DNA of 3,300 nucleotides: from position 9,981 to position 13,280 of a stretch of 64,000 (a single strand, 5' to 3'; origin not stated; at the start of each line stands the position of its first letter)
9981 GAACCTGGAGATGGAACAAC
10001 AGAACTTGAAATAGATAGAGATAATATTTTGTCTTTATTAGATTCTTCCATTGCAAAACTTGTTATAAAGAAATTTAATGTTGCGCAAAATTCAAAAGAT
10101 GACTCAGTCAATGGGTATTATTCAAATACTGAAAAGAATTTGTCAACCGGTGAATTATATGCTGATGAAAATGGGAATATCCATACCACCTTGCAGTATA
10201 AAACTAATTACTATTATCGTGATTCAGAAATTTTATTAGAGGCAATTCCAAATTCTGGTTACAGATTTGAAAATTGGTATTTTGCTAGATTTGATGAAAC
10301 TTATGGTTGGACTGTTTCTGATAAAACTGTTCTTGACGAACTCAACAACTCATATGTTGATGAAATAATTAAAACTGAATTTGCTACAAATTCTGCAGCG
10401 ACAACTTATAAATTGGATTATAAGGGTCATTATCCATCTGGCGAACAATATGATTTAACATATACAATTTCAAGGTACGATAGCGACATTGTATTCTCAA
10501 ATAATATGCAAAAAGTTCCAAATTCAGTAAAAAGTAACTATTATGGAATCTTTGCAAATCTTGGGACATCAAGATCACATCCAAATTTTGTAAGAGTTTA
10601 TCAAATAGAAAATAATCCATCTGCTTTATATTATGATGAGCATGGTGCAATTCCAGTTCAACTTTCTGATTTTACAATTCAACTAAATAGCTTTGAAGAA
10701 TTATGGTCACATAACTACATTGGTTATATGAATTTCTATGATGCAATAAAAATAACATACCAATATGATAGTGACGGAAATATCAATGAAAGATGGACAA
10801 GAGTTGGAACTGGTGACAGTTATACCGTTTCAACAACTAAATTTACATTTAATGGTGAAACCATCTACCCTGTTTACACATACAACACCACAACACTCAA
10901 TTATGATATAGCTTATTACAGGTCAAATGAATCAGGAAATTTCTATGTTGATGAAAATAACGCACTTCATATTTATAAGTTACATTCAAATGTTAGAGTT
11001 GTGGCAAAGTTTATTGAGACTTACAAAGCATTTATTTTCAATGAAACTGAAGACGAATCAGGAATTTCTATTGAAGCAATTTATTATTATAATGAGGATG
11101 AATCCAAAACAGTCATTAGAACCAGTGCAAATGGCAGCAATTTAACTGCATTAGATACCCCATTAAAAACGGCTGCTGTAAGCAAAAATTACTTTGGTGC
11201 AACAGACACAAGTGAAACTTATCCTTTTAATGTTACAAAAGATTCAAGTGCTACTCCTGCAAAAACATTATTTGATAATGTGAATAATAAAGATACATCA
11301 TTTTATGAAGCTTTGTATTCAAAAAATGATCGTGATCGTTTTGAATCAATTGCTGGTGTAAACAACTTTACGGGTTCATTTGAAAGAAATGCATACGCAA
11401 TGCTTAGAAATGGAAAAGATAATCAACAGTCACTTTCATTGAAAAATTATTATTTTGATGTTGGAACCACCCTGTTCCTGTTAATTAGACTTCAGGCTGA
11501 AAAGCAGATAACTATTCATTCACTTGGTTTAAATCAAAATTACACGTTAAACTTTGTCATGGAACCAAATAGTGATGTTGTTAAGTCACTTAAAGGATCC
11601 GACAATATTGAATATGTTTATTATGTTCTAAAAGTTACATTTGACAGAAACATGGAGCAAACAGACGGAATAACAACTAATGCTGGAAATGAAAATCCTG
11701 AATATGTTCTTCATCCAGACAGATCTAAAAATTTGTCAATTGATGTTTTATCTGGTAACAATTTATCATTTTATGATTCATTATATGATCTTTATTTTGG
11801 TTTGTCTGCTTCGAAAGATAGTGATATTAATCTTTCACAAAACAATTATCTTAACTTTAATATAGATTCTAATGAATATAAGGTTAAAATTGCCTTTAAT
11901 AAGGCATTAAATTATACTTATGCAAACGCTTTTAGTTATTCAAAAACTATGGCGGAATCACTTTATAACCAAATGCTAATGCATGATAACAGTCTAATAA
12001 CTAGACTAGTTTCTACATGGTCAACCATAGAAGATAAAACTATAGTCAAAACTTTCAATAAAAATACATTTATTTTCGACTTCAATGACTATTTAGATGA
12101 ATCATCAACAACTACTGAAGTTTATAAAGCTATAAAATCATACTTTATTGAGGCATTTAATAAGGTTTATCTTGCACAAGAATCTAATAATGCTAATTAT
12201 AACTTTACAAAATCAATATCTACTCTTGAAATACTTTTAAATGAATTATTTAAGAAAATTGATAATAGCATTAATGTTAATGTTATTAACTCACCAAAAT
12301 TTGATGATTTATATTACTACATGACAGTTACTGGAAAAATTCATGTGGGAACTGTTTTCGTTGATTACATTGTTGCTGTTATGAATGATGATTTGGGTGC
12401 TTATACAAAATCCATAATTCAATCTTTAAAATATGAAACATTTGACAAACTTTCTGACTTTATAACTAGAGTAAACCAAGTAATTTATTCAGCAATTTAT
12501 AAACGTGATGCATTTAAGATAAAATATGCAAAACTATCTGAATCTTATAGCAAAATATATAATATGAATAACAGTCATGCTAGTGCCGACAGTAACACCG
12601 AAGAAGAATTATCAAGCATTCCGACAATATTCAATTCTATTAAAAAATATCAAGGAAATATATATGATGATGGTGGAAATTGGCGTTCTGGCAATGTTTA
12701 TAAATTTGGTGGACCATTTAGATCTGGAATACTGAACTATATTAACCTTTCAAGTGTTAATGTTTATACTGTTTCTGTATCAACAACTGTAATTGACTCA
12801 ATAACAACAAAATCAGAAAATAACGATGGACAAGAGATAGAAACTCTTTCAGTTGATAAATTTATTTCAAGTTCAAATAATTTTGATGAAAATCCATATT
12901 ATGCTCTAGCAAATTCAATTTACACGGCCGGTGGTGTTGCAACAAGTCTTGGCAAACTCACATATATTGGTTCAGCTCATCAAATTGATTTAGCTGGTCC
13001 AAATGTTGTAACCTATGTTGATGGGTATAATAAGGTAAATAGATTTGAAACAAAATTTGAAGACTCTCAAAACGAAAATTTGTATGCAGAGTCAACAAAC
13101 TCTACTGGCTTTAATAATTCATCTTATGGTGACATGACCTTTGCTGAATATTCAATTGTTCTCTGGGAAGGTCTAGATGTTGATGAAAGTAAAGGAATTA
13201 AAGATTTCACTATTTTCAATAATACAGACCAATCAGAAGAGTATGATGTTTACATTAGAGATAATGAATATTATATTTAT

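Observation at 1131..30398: A 9,755-codon uninterrupted ORF encoding a roughly 1.1-MDa lipoprotein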

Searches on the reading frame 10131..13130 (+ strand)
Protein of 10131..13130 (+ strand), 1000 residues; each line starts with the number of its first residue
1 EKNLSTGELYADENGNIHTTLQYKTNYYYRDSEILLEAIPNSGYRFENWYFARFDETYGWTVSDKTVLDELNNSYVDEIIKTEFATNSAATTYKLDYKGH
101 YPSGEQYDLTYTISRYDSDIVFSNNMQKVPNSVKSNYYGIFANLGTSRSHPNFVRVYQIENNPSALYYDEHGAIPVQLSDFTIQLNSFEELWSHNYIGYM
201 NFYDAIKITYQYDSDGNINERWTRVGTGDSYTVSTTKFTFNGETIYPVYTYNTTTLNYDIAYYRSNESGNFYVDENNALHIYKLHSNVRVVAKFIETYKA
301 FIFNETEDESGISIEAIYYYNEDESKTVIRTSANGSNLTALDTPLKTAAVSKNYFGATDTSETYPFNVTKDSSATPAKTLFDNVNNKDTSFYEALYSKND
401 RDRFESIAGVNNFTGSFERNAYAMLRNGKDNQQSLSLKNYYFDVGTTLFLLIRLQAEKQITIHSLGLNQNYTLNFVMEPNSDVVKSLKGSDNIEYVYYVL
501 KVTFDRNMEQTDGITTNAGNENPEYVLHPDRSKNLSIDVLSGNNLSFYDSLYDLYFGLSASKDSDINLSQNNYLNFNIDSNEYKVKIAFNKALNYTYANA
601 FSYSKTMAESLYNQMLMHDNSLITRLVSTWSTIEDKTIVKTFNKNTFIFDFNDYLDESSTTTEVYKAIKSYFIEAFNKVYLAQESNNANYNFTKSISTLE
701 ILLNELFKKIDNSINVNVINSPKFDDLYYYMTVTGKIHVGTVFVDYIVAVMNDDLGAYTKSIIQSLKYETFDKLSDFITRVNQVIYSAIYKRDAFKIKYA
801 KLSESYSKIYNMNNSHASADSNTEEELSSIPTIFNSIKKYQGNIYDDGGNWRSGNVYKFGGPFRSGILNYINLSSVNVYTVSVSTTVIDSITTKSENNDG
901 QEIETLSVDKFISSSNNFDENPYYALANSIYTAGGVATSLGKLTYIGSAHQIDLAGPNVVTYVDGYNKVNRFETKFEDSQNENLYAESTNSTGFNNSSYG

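Call 30: search_protein_families(library=pfam, proteins=[window:10131-13130:+], max_evalue=1)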
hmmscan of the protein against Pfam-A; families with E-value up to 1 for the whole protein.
window:10131-13130:+ (1000 aa): 1 family
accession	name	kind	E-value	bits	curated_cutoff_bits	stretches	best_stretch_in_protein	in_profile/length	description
PF18998.6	Flg_new_2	-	0.00042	20.7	23.6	1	11-50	7-41/73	Divergent InlB B-repeat domain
